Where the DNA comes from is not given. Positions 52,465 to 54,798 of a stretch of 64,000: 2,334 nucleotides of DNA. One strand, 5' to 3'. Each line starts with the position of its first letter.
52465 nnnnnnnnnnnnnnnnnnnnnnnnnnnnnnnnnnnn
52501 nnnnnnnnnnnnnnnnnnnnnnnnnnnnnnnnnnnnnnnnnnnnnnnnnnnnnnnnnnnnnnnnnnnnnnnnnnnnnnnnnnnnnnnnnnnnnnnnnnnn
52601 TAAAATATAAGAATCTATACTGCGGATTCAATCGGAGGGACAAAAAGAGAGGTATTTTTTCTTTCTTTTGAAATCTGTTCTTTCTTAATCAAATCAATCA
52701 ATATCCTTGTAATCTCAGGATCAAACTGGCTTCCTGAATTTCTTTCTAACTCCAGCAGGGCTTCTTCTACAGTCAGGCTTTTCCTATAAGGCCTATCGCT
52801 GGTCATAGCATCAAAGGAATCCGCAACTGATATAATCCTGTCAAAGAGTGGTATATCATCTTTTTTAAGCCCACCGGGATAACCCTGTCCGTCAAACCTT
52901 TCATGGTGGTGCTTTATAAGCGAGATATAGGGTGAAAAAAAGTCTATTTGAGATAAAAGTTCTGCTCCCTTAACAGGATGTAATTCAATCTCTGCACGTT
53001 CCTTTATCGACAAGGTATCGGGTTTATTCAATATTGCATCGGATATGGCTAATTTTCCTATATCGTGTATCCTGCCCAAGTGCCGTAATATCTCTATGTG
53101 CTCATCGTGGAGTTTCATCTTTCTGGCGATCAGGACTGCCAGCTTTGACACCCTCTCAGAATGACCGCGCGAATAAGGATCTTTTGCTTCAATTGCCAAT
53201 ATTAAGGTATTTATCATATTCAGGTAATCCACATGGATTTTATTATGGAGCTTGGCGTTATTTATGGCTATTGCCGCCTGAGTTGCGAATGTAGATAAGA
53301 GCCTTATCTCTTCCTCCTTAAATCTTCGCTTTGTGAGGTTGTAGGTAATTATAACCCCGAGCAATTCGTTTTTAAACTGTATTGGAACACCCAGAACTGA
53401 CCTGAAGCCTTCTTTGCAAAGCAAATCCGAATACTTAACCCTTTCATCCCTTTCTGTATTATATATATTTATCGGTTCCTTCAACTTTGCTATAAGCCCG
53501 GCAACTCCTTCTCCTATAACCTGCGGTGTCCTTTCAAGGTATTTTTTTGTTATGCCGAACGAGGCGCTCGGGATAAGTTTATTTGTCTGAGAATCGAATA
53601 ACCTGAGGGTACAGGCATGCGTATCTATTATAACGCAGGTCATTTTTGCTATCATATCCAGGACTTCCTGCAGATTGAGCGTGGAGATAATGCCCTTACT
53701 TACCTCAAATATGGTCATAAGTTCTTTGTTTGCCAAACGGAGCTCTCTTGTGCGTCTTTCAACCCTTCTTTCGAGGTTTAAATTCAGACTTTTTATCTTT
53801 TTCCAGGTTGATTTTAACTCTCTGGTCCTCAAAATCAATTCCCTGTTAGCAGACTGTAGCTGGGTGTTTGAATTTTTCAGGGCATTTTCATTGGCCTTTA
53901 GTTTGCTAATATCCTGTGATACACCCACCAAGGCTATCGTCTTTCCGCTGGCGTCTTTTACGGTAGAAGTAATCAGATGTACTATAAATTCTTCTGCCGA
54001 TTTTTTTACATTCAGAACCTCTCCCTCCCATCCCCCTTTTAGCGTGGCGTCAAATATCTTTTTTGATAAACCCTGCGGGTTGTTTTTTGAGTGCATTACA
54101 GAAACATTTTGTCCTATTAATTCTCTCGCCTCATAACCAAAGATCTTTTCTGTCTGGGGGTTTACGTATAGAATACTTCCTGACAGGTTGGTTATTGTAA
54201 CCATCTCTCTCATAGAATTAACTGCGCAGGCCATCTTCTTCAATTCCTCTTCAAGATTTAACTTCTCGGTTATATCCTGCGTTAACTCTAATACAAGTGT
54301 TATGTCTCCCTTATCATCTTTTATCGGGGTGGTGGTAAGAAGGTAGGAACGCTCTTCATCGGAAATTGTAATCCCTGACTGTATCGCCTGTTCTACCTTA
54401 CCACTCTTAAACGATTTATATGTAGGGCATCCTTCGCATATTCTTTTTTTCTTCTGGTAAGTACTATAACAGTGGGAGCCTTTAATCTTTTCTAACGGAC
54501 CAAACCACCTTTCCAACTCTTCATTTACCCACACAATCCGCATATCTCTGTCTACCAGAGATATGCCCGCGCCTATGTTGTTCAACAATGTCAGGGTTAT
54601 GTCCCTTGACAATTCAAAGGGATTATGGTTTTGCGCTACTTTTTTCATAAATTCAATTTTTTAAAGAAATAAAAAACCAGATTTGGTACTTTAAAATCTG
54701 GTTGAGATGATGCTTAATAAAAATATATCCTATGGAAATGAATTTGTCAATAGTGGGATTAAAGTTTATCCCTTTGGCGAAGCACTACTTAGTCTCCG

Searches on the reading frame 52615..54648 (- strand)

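Call 88: search_protein_families(library=pfam, max_evalue=0.00001, proteins=[window:52615-54648:-])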
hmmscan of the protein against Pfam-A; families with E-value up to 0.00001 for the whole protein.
window:52615-54648:- (677 aa): 9 families
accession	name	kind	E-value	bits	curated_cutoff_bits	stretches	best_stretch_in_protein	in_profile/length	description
PF13487.12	HD_5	-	2.5e-39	135.2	27.2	1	482-646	3-170/170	HD domain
PF13426.13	PAS_9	-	1e-26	93.6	27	2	148-248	2-102/103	PAS domain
PF01966.28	HD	-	2.4e-19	70.2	22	1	495-615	3-116/116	HD domain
PF08448.16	PAS_4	-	3.6e-19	69.4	23.1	2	22-129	1-108/110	PAS fold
PF01590.32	GAF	-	4.7e-18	66.4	22.4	1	325-462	1-133/133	GAF domain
PF13185.12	GAF_2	-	2.1e-15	57.6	28.6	1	324-462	2-135/136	GAF domain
PF00989.32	PAS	-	5.7e-14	52.5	22.6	1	142-247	6-113/113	PAS fold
PF13492.12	GAF_3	-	2.5e-13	51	27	1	325-464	1-129/129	GAF domain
PF13188.13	PAS_8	-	1.8e-09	37.6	21.8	0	20-57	5-40/65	PAS domain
